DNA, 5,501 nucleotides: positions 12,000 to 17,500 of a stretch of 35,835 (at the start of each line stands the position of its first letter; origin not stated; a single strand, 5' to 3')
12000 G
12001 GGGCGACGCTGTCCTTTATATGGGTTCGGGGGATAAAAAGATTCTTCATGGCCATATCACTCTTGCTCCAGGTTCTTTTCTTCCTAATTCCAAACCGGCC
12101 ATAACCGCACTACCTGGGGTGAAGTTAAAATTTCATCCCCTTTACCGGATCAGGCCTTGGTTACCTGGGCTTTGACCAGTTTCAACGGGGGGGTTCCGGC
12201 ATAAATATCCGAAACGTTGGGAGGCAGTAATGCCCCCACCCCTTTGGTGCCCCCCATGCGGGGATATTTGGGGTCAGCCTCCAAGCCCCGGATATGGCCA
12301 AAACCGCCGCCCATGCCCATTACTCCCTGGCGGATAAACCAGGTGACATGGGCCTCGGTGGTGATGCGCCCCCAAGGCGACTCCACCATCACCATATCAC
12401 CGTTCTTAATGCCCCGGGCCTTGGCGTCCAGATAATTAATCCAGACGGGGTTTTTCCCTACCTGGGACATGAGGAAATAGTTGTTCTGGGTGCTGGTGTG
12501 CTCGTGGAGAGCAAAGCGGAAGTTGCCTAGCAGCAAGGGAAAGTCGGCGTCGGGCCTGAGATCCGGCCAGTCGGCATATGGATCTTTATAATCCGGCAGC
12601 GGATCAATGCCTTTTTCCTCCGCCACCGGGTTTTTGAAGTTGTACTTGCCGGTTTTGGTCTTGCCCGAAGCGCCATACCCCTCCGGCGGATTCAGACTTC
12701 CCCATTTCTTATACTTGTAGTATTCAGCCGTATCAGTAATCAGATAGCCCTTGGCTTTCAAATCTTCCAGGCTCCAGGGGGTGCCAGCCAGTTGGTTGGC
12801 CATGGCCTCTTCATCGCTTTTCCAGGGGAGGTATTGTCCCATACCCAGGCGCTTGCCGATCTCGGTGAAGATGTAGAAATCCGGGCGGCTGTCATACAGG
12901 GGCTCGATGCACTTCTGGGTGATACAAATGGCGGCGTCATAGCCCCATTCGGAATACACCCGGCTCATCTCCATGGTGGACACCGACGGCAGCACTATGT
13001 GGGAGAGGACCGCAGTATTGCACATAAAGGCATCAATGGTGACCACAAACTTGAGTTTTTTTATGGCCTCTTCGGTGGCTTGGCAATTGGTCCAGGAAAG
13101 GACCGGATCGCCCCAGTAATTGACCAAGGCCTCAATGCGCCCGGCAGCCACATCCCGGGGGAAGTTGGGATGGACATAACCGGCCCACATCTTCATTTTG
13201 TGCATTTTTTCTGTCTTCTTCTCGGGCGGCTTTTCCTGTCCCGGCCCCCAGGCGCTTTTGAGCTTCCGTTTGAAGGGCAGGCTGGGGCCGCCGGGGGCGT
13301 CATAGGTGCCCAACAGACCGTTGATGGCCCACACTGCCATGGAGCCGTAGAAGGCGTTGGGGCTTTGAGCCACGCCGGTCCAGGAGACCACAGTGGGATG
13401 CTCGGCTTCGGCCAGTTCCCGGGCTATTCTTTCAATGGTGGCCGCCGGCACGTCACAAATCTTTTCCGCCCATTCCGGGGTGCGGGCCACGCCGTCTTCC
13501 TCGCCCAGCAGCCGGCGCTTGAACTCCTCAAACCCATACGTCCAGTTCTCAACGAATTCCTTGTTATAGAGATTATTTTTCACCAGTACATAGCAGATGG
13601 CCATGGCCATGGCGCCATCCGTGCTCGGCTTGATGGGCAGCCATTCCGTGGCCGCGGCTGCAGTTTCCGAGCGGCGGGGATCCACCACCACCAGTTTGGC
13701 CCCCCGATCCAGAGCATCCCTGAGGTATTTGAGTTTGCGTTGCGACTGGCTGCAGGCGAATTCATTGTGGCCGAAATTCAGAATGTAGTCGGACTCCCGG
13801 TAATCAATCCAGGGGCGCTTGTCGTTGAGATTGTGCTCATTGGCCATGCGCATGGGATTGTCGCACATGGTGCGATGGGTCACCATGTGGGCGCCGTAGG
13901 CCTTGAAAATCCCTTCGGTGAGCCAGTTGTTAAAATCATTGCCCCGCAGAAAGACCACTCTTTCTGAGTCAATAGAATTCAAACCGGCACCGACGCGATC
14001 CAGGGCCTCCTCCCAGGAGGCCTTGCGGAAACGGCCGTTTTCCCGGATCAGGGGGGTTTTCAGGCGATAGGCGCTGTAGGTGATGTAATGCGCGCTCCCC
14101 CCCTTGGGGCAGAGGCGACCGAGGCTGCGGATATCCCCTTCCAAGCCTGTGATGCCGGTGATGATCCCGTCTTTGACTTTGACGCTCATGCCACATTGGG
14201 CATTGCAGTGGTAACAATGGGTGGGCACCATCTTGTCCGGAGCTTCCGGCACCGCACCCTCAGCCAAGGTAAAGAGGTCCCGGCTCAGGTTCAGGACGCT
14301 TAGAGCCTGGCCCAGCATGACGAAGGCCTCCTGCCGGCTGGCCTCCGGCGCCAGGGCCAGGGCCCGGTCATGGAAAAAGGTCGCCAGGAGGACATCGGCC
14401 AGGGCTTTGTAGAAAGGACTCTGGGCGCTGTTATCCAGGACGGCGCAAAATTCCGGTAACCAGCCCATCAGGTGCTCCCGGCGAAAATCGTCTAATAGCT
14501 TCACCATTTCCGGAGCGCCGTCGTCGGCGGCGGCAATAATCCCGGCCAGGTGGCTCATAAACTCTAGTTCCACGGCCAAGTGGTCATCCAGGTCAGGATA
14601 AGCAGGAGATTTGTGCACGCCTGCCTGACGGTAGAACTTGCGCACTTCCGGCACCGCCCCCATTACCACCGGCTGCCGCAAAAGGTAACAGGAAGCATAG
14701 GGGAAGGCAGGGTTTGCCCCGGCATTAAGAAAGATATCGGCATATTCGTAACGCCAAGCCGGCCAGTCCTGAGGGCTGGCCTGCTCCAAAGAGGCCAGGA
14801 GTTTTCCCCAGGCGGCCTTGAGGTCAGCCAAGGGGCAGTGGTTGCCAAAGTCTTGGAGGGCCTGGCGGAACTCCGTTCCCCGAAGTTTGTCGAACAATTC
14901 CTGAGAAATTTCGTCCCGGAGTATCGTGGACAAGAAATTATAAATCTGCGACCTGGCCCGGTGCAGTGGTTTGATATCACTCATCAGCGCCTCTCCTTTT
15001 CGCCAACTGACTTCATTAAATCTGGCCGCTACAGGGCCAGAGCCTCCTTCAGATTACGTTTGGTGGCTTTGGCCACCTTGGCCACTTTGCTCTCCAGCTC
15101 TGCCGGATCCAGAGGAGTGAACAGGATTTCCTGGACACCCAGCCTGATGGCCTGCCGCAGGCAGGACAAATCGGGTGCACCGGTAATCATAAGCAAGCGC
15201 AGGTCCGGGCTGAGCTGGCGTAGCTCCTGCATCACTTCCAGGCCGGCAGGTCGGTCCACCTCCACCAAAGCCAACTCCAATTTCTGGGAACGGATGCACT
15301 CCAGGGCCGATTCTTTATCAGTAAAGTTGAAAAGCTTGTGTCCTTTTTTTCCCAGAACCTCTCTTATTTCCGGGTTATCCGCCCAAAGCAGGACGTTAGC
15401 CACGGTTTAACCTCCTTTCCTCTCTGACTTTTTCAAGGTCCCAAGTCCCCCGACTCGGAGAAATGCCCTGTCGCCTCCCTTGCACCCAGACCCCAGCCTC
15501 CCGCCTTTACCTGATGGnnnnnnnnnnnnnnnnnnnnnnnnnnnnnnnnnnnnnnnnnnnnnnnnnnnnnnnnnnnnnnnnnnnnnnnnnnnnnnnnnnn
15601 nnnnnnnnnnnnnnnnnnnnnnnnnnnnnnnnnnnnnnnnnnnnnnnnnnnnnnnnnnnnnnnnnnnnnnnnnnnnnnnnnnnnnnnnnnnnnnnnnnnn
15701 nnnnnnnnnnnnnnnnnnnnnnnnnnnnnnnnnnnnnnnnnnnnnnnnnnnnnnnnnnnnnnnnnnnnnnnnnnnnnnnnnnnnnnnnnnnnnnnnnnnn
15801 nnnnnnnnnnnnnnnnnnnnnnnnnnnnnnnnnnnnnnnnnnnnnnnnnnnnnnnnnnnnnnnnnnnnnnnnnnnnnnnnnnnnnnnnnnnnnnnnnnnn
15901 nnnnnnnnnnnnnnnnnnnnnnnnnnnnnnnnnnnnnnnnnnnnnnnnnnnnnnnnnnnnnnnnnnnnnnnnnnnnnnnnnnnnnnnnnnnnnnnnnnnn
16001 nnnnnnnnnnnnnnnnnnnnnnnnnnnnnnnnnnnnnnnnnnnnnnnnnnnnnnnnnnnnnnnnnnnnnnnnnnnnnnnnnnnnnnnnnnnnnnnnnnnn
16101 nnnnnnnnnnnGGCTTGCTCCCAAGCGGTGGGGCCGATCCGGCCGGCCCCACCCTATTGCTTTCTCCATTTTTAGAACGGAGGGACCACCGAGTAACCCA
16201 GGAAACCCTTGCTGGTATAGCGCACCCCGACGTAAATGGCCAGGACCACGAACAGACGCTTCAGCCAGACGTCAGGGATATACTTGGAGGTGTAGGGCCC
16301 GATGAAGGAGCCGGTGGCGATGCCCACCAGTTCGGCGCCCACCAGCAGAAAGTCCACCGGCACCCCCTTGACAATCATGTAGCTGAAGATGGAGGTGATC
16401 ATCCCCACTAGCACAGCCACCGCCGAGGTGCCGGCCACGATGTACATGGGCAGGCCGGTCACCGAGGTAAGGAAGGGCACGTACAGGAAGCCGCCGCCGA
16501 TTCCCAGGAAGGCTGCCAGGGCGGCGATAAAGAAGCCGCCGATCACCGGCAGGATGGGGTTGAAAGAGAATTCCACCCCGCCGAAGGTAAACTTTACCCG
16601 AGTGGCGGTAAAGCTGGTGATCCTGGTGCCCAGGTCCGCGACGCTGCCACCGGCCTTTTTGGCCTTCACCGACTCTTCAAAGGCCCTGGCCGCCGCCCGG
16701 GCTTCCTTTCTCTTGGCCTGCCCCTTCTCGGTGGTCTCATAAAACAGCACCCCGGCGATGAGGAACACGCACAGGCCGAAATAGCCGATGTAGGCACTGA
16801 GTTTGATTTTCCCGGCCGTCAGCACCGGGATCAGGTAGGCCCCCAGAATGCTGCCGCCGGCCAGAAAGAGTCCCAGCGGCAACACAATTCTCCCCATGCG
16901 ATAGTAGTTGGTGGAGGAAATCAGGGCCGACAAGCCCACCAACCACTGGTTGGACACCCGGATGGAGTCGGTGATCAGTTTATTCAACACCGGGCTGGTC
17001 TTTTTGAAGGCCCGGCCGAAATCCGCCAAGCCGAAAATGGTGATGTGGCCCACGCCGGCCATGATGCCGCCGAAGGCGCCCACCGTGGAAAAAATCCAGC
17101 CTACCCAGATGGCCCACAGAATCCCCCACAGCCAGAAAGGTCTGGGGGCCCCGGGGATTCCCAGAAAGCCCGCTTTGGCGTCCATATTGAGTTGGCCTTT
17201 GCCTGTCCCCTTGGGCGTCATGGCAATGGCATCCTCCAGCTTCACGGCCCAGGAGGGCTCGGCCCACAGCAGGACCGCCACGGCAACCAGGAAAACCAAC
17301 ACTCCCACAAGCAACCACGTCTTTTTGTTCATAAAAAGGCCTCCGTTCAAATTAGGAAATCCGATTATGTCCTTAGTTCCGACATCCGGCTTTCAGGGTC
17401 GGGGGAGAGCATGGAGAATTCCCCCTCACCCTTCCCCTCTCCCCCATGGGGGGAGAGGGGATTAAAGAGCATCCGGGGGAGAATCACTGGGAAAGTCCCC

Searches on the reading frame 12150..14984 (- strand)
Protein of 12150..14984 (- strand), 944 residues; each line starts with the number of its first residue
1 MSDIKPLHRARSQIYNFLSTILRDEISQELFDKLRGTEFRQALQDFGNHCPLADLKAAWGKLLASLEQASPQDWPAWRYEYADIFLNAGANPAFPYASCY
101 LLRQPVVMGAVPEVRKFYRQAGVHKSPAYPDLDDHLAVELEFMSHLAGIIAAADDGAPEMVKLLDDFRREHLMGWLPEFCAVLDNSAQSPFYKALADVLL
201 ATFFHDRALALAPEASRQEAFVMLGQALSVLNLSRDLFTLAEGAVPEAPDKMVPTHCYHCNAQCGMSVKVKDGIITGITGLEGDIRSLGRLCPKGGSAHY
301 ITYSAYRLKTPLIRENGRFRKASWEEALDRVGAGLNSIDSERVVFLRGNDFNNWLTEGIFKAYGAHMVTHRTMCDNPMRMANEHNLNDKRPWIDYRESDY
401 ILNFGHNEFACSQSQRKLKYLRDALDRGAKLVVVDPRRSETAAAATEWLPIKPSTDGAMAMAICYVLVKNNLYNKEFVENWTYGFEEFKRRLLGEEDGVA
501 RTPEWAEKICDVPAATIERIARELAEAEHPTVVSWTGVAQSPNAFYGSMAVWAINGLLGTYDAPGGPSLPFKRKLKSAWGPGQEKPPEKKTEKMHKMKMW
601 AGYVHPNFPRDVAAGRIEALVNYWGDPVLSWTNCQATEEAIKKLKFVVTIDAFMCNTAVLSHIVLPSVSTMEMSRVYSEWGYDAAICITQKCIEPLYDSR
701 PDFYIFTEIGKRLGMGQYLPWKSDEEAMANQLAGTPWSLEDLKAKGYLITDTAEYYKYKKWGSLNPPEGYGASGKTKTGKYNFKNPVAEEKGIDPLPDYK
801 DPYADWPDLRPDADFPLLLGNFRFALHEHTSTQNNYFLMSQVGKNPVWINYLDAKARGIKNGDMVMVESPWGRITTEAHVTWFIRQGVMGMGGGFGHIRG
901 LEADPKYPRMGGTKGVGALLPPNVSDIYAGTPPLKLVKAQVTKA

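Call 11: search_protein_families(library=pfam, proteins=[window:12150-14984:-], max_evalue=0.001)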
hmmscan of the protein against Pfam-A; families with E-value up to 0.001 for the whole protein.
window:12150-14984:- (944 aa): 4 families
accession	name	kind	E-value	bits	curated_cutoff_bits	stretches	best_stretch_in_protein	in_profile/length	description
PF00384.28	Molybdopterin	-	5.7e-34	118.1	24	1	307-712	1-353/353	Molybdopterin oxidoreductase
PF02613.20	Nitrate_red_del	-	1.6e-24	86.9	22.2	1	54-181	3-136/136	Nitrate reductase delta subunit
PF01568.27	Molydop_binding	-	8.6e-16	58.4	26.8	1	819-936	3-108/110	Molydopterin dinucleotide binding domain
PF04879.21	Molybdop_Fe4S4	-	4.9e-11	42.9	22.7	1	251-304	2-55/55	Molybdopterin oxidoreductase Fe4S4 domain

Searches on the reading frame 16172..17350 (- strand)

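Call 11: search_protein_families(library=pfam, proteins=[window:16172-17350:-], max_evalue=0.001)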
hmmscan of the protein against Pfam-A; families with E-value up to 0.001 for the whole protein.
window:16172-17350:- (392 aa): 1 family
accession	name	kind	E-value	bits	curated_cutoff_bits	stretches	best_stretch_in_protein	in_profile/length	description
PF01925.25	TauE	-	1.1e-23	84.6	32.6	1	132-377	38-236/237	Sulfite exporter TauE/SafE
